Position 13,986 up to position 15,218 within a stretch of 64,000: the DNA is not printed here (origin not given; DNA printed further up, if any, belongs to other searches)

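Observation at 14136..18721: DAHP synthase translationally coupled to a siderophore/B12-type ABC importer that has a second, leaderless binding protein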

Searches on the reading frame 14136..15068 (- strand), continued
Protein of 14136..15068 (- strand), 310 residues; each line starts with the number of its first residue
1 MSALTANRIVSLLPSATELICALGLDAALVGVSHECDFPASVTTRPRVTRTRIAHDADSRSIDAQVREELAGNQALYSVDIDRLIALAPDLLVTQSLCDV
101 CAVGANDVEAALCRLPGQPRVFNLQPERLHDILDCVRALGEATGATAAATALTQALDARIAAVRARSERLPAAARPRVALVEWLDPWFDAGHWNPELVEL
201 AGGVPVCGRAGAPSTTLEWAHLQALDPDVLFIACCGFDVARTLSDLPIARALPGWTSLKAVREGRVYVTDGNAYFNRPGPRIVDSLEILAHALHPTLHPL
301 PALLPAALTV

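Call 13: find_encoding_contigs(protein=P0023, flank=8000, max_places=2)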
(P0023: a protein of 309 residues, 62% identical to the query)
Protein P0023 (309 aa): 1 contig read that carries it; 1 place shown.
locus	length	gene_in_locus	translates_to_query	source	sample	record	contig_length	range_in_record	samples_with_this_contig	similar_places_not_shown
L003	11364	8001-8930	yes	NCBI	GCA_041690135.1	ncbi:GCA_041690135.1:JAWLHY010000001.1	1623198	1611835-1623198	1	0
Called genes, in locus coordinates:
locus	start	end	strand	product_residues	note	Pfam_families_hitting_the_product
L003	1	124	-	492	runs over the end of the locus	PF02321:OEP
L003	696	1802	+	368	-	-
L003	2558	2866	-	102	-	-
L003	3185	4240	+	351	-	PF19135:DUF5818 (faint)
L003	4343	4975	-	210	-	PF00293:NUDIX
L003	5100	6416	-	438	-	PF01595:CNNM, PF00571:CBS (weak), PF03471:CorC_HlyC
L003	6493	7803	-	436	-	PF13685:Fe-ADH_2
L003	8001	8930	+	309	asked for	PF01497:Peripla_BP_2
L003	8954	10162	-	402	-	PF07394:DUF1501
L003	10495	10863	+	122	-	PF12732:YtxH (weak)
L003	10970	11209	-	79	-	-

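Call 14: find_encoding_contigs(protein=P0001, flank=10000, max_places=3)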
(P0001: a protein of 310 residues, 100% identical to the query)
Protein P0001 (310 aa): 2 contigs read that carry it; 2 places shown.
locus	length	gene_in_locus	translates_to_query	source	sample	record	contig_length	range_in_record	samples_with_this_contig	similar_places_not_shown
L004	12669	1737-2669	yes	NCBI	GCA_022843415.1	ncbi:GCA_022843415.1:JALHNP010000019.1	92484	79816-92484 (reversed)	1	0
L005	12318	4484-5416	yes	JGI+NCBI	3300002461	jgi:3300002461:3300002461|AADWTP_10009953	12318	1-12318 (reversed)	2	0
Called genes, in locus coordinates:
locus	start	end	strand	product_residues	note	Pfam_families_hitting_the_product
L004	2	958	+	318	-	?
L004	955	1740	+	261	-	PF13191:AAA_16 (faint), PF00005:ABC_tran, PF13304:AAA_21 (faint)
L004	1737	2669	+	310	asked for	PF01497:Peripla_BP_2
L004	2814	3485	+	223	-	PF01507:PAPS_reduct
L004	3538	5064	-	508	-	PF05681:Fumerase, PF05683:Fumerase_C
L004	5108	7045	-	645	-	PF16177:ACAS_N (weak), PF00501:AMP-binding, PF13193:AMP-binding_C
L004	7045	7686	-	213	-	PF02798:GST_N, PF13417:GST_N_3, PF13409:GST_N_2, PF00043:GST_C (weak)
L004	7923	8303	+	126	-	PF07238:PilZ (weak)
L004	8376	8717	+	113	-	-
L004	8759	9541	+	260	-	PF00378:ECH_1, PF16113:ECH_2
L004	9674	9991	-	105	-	PF00111:Fer2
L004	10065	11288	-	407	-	PF03486:HI0933_like (faint), PF05834:Lycopene_cycl (faint), PF07992:Pyr_redox_2, PF13450:NAD_binding_8 (faint), PF13454:NAD_binding_9 (faint), PF13738:Pyr_redox_3 (faint), PF00070:Pyr_redox, PF14759:Reductase_C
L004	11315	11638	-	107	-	PF00111:Fer2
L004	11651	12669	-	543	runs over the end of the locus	PF00890:FAD_binding_2 (faint), PF01266:DAO (weak), PF01946:Thi4 (faint), PF13450:NAD_binding_8 (weak), PF21162:ETFQO_UQ-bd, PF05187:Fer4_ETF_QO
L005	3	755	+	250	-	?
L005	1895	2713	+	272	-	PF01497:Peripla_BP_2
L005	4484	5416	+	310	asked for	PF01497:Peripla_BP_2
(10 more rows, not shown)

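Call 15: find_related_loci(query=window:14136-15068:-, collection=genome_contigs, flank=10000)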
Query window:14136-15068:- (310 aa) in genome_contigs; peptide patterns used: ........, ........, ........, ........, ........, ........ (x = any residue, [..] = any of these).
600 stretches matched a pattern (row limit reached: there are more); 541 encode a relative of the query (tblastn E <= 1e-3); the best 80 are kept; 80 distinct loci.
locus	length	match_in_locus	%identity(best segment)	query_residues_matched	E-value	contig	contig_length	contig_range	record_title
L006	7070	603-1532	74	1-310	2e-134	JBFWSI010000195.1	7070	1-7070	MAG: Gammaproteobacteria bacterium isolate CA_2019_TPBF_226 NODE_41798_length_7070_cov_2.688319_TPBF, whole genome shotg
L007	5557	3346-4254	66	8-310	3e-124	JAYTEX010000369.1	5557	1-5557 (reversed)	MAG: Pseudomonadota bacterium isolate GFS_2113 GFS_2113_368, whole genome shotgun sequence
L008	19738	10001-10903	60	8-310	2e-109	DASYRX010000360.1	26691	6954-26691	MAG TPA_asm: Gemmatimonadaceae bacterium isolate SMAG_U4522 k141_3886297, whole genome shotgun sequence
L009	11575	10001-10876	57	8-299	9e-108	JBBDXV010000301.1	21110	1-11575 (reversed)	MAG: Pseudohongiellaceae bacterium isolate LejiaD_53_16 Lejia_D_4052_length_21110_cov_10, whole genome shotgun sequence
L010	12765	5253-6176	54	1-310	5e-107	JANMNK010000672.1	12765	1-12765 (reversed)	MAG: Pirellulaceae bacterium isolate OTE_58_metabat_340 OTE_58_k141_4059260, whole genome shotgun sequence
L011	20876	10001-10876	58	8-301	2e-106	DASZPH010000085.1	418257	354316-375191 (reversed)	MAG TPA_asm: Pirellulales bacterium isolate SMAG_U5966 k141_427111, whole genome shotgun sequence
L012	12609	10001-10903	56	8-310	2e-103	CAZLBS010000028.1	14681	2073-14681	MAG TPA_asm: uncultured Nitrospiraceae bacterium isolate SRP141376_co5_441 genome assembly, contig: NODE_10056_length_14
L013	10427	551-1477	57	1-310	3e-103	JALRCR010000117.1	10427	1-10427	MAG: Gammaproteobacteria bacterium isolate HTM.54 NODE_117_length_10427_cov_4.357778, whole genome shotgun sequence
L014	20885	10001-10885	54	6-299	5e-103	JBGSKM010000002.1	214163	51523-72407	MAG: Pirellulaceae bacterium isolate JTS-AC180 k141_492010, whole genome shotgun sequence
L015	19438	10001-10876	54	8-301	3e-101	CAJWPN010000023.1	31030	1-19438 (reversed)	MAG TPA_asm: uncultured Gemmatimonadales bacterium isolate ERR599156_bin.174_MetaBAT_v2.12.1_MAG genome assembly, contig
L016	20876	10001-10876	54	8-301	8e-100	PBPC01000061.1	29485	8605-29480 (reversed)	MAG: Gemmatimonadetes bacterium isolate RS373 TaraRedSea_contig_126227, whole genome shotgun sequence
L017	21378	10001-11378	57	5-298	6e-100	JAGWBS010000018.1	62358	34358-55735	MAG: Proteobacteria bacterium isolate 277c_39 scaffold_978, whole genome shotgun sequence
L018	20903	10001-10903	58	8-310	2e-99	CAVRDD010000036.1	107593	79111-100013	MAG: uncultured beta proteobacterium isolate MFD04716.bin.2.253 genome assembly, contig: contig_66666, whole genome shot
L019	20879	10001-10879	55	8-299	4e-98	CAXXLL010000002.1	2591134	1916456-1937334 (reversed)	MAG: Gammaproteobacteria bacterium isolate c3243a8b-db96-42cf-a016-84d8fe09dca8 genome assembly, contig: contig_2, whole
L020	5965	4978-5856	54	8-299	5e-97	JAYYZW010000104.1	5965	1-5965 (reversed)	MAG: Pseudomonadota bacterium isolate XB_MAG1169 DB_MAG1169_0104, whole genome shotgun sequence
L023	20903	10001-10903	49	8-308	2e-93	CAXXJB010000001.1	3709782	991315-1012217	MAG: Arenicellales bacterium isolate 685ef447-847a-4ca7-9a6d-cc7c06fcaba6 genome assembly, contig: contig_1, whole genom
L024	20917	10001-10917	54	1-308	1e-90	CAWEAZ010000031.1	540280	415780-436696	MAG: uncultured beta proteobacterium isolate MFD05567.bin.2.191 genome assembly, contig: contig_50672, whole genome shot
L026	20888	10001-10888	51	5-301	1e-87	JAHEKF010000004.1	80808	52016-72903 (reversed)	MAG: Rhodospirillaceae bacterium isolate Ww577 NODE_370_length_80808_cov_6.613395, whole genome shotgun sequence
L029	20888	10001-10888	51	7-303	3e-85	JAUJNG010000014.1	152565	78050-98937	MAG: Abditibacterium sp. isolate YX2bin22 opera_contig_220, whole genome shotgun sequence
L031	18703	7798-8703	47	2-305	1e-84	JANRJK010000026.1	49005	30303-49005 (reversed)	MAG: Candidatus Sumerlaeia bacterium isolate bins.233 k141_616107, whole genome shotgun sequence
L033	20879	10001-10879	49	8-297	2e-83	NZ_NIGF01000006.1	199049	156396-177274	Abditibacterium utsteinense strain LMG 29911 Contig006, whole genome shotgun sequence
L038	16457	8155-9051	48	3-295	2e-82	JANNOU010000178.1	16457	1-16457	MAG: Leptolyngbya sp. SOY_34_metabat_272 SOY_34_k141_4524109, whole genome shotgun sequence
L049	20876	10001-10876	47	7-299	2e-81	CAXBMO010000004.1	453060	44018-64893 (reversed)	MAG TPA_asm: uncultured bacterium isolate ERR2762122_binner12_Refined_132 genome assembly, contig: ERZ3421826.20, whole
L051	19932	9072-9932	48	8-295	3e-81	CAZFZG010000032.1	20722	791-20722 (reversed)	MAG TPA_asm: uncultured Chthoniobacteraceae bacterium isolate SRP273308_co1_276 genome assembly, contig: NODE_2700_lengt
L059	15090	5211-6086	48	7-299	2e-80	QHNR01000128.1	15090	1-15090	MAG: Verrucomicrobia bacterium isolate AV71 14_0903_13_30cm_scaffold_3216165_e_181_curated, whole genome shotgun sequenc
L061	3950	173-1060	46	3-299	5e-80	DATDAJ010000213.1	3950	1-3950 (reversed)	MAG TPA_asm: Candidatus Udaeobacter sp. isolate SMAG_U93 k141_1216357, whole genome shotgun sequence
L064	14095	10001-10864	45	8-296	2e-79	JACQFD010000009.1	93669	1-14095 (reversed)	MAG: Planctomycetota bacterium isolate NC_groundwater_1038_Pr1_S-0.65um_57_32 Montesol18_Sp65_coassembly_scaffold_240448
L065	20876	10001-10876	47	7-299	1e-79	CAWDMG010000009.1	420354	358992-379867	MAG: uncultured Verrucomicrobiae bacterium isolate MFD04944.bin.2.141 genome assembly, contig: contig_35095, whole genom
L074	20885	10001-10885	47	6-301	4e-79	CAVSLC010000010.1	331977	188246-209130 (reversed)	MAG: uncultured delta proteobacterium isolate MFD09206.bin.3.265 genome assembly, contig: contig_21431, whole genome sho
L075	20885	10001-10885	47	4-299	8e-79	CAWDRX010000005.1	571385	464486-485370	MAG: uncultured Verrucomicrobiae bacterium isolate MFD00392.bin.3.308 genome assembly, contig: contig_2453, whole genome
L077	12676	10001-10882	44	2-297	7e-79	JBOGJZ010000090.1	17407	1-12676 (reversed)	MAG: Terriglobia bacterium isolate TC-S_metabat2.bin.79 k127_1376544, whole genome shotgun sequence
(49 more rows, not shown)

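Call 21: search_protein_families(library=pfam, proteins=[L033:10983-11657:+, L077:9404-9991:+, L038:9683-10564:-, L061:1812-2513:+, L031:6797-7813:+, L075:12989-13357:-, L065:7435-8538:-, L074:11503-12240:+, L059:4093-4770:-, L051:7733-8323:-], max_evalue=0.001)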
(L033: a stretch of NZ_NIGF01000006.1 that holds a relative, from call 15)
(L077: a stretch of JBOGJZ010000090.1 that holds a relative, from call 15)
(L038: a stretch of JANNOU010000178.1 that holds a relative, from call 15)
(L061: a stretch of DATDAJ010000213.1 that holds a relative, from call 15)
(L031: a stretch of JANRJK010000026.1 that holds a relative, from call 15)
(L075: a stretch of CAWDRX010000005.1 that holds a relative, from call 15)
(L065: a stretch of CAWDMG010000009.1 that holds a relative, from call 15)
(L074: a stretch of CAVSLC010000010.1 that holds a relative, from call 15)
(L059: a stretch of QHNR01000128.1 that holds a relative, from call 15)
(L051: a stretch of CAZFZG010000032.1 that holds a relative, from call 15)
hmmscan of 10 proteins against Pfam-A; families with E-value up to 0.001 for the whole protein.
L033:10983-11657:+ (224 aa): 1 family
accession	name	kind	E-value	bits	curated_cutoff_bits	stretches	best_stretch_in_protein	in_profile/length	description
PF01902.24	Diphthami_syn_2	-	4.9e-35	121.5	23.2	1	8-209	4-204/219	Diphthamide synthase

L077:9404-9991:+ (195 aa): 1 family
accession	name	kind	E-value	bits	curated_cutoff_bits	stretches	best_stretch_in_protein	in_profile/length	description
PF20221.3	DUF6580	-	1.2e-47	162.6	27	1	21-185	7-158/162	Family of unknown function (DUF6580)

L038:9683-10564:- (293 aa): 8 families
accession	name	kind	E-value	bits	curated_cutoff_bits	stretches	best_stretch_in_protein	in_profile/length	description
PF00005.33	ABC_tran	-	1.3e-34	120.2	25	1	79-228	1-137/137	ABC transporter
PF13304.12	AAA_21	-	1.8e-10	41.9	27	1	197-264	235-304/304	AAA domain, putative AbiEii toxin, Type IV TA system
PF02463.25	SMC_N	-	4.8e-07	29.9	40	1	179-272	122-211/220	RecF/RecN/SMC N terminal domain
PF13191.12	AAA_16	-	1e-05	26.5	32.6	1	86-226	21-104/167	AAA ATPase domain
PF00004.35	AAA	-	2.2e-05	25.3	21.2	0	92-130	1-37/131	ATPase family associated with various cellular activities (AAA)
PF13481.12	AAA_25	-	6.1e-05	23.2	27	0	86-114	30-58/195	AAA domain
PF13555.12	AAA_29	-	6.1e-05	23.1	27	1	82-116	15-49/61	P-loop containing region of AAA domain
PF01078.27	Mg_chelatase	-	0.00038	20.4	20.3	0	80-116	13-49/207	Magnesium chelatase, subunit ChlI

L061:1812-2513:+ (233 aa): 1 family
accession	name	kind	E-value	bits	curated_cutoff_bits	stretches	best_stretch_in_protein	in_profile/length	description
PF02633.19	Creatininase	-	1.9e-42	145.8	31.3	1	5-227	2-237/238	Creatinine amidohydrolase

L031:6797-7813:+ (338 aa): 1 family
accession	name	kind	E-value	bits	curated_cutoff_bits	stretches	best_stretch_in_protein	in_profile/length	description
PF01032.23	FecCD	-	6.6e-78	262.3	26.5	1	26-333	5-310/311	FecCD transport family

L075:12989-13357:- (122 aa): 0 families

L065:7435-8538:- (367 aa): 1 family
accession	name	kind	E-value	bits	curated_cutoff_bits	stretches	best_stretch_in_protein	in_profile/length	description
PF01757.29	Acyl_transf_3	-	2.9e-28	99.3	31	1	5-339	2-320/326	Acyltransferase domain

L074:11503-12240:+ (245 aa): 6 families
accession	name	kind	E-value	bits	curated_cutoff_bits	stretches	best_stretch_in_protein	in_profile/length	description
PF00106.31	adh_short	-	6.5e-60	202.4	26.6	1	6-192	2-188/195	short chain dehydrogenase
PF13561.12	adh_short_C2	-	1.5e-54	185.5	27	1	13-240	3-230/236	Enoyl-(Acyl carrier protein) reductase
PF08659.16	KR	-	4.3e-17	63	22.6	1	7-164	3-160/180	KR domain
PF01370.27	Epimerase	-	1.5e-05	24.9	20.9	1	7-112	1-95/240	NAD dependent epimerase/dehydratase family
PF03435.24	Sacchrp_dh_NADP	-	5.3e-05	24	25.1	1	12-74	5-68/129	Saccharopine dehydrogenase NADP binding domain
PF02719.21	Polysacc_synt_2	-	0.00075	19.2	20.2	1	7-127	1-119/293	Polysaccharide biosynthesis protein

L059:4093-4770:- (225 aa): 0 families

L051:7733-8323:- (196 aa): 1 family
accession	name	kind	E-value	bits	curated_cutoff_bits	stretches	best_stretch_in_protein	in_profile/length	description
PF08002.16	DUF1697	-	5.9e-11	43.4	24.4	1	18-126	5-116/137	Protein of unknown function (DUF1697)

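Call 23: search_solved_structures(query=L077:9404-9991:+, max_evalue=1, show_alignments=1)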
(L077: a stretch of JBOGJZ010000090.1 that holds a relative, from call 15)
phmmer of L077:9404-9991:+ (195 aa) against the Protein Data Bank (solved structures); distinct sequences matched with E-value up to 1: 0.
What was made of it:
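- Closest known: BtuM of Thiobacillus denitrificans. Different: DUF6580 did not match any solved structure, BtuM included, with a single-sequence search of the PDB (call 23).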

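Call 24: search_solved_structures(query=L033:10983-11657:+, max_evalue=0.01)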
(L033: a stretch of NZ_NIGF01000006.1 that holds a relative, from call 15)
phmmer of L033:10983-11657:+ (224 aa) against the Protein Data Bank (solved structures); distinct sequences matched with E-value up to 0.01: 2.
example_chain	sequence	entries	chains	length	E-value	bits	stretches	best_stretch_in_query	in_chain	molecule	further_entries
3rjz_A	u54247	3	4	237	1.3e-21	80.4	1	6-207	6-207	N-type ATP pyrophosphatase superfamily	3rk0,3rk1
2d13_A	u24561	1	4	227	5.9e-15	58.5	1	6-204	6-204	hypothetical protein PH1257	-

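Call 28: search_protein_families(library=ncbifam, proteins=[L077:9404-9991:+, L033:10983-11657:+, L061:1812-2513:+, L019:9296-9919:+], max_evalue=0.001)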
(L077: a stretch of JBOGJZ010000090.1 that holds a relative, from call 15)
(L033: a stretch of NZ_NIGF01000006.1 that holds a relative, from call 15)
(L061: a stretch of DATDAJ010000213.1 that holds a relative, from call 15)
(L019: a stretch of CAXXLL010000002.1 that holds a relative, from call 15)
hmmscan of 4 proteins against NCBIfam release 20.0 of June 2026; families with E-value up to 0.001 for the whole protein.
L077:9404-9991:+ (195 aa): 0 families

L033:10983-11657:+ (224 aa): 3 families
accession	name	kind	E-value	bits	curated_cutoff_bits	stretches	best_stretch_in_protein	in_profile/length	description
TIGR03679.1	Dph6_archaeal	equivalog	6.9e-28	97.4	197.3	1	11-214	4-210/218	diphthine--ammonia ligase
NF052346.1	PAB0415_fam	hypoth_equivalog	1.2e-24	87.2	250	1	11-216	4-201/205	PAB0415 family putative ATP pyrophosphatase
NF052347.1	TTX_0299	hypoth_equivalog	1.5e-16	60.6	250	1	11-208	4-189/200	TTX_0299 family putative ATP pyrophosphatase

L061:1812-2513:+ (233 aa): 4 families
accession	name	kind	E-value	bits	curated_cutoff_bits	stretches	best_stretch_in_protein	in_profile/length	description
TIGR04448.1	creatininase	equivalog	1.8e-20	73.7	235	1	5-113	1-115/246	creatininase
TIGR03964.1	mycofact_creat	equivalog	4e-15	56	172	1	18-114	13-111/228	mycofactocin biosynthesis peptidyl-dipeptidase MftE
NF041098.2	diketo_inos_hlase_IolN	equivalog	9.3e-15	54.5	245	1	4-140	10-149/307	3-dehydro-scyllo-inosose hydrolase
NF033501.0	ArfB_arch_rifla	equivalog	0.00061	19.6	180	1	33-136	32-132/219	2-amino-5-formylamino-6-ribosylaminopyrimidin-4(3H)-one 5'-monophosphate deformylase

L019:9296-9919:+ (207 aa): 2 families
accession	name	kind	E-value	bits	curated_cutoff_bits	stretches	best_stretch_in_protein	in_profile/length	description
NF052346.1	PAB0415_fam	hypoth_equivalog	7.6e-09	35.6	250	1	92-191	70-173/205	PAB0415 family putative ATP pyrophosphatase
TIGR03679.1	Dph6_archaeal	equivalog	4.5e-06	26.1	197.3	1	13-180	4-167/218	diphthine--ammonia ligase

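Call 31: find_encoding_contigs(protein=P0007, flank=9000, max_places=1)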
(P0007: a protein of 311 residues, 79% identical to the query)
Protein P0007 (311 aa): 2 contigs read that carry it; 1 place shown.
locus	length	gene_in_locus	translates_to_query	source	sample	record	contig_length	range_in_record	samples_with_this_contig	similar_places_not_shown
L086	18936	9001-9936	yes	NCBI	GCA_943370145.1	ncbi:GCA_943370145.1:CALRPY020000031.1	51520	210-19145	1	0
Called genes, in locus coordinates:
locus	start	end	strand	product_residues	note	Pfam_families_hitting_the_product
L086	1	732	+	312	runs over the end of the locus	?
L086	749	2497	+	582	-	PF20423:AceK_regulatory, PF06315:AceK_kinase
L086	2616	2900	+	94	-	PF04023:FeoA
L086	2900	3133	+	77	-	PF04023:FeoA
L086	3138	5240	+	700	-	PF01926:MMR_HSR1, PF02421:FeoB_N, PF07670:Gate, PF07664:FeoB_C, PF07670:Gate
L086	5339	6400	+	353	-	PF00793:DAHP_synth_1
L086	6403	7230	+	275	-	PF01497:Peripla_BP_2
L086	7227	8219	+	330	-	PF01032:FecCD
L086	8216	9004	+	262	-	PF00005:ABC_tran, PF13304:AAA_21 (weak)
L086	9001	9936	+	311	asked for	PF01497:Peripla_BP_2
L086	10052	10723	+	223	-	PF01507:PAPS_reduct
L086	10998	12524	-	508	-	PF05681:Fumerase, PF05683:Fumerase_C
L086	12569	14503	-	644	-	PF16177:ACAS_N (weak), PF00501:AMP-binding, PF13193:AMP-binding_C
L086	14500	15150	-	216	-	PF02798:GST_N, PF13417:GST_N_3, PF13409:GST_N_2, PF14497:GST_C_3 (faint), PF00043:GST_C (weak)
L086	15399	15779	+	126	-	-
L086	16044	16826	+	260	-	PF00378:ECH_1, PF16113:ECH_2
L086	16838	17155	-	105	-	PF00111:Fer2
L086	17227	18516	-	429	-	PF01266:DAO (faint), PF03486:HI0933_like (faint), PF05834:Lycopene_cycl (faint), PF07992:Pyr_redox_2, PF13738:Pyr_redox_3 (faint), PF13450:NAD_binding_8 (faint), PF00070:Pyr_redox, PF14759:Reductase_C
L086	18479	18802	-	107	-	PF00111:Fer2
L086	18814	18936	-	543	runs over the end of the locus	PF00890:FAD_binding_2 (faint), PF01266:DAO (faint), PF01494:FAD_binding_3 (weak), PF07992:Pyr_redox_2 (weak), PF13450:NAD_binding_8 (weak), PF21162:ETFQO_UQ-bd, PF05187:Fer4_ETF_QO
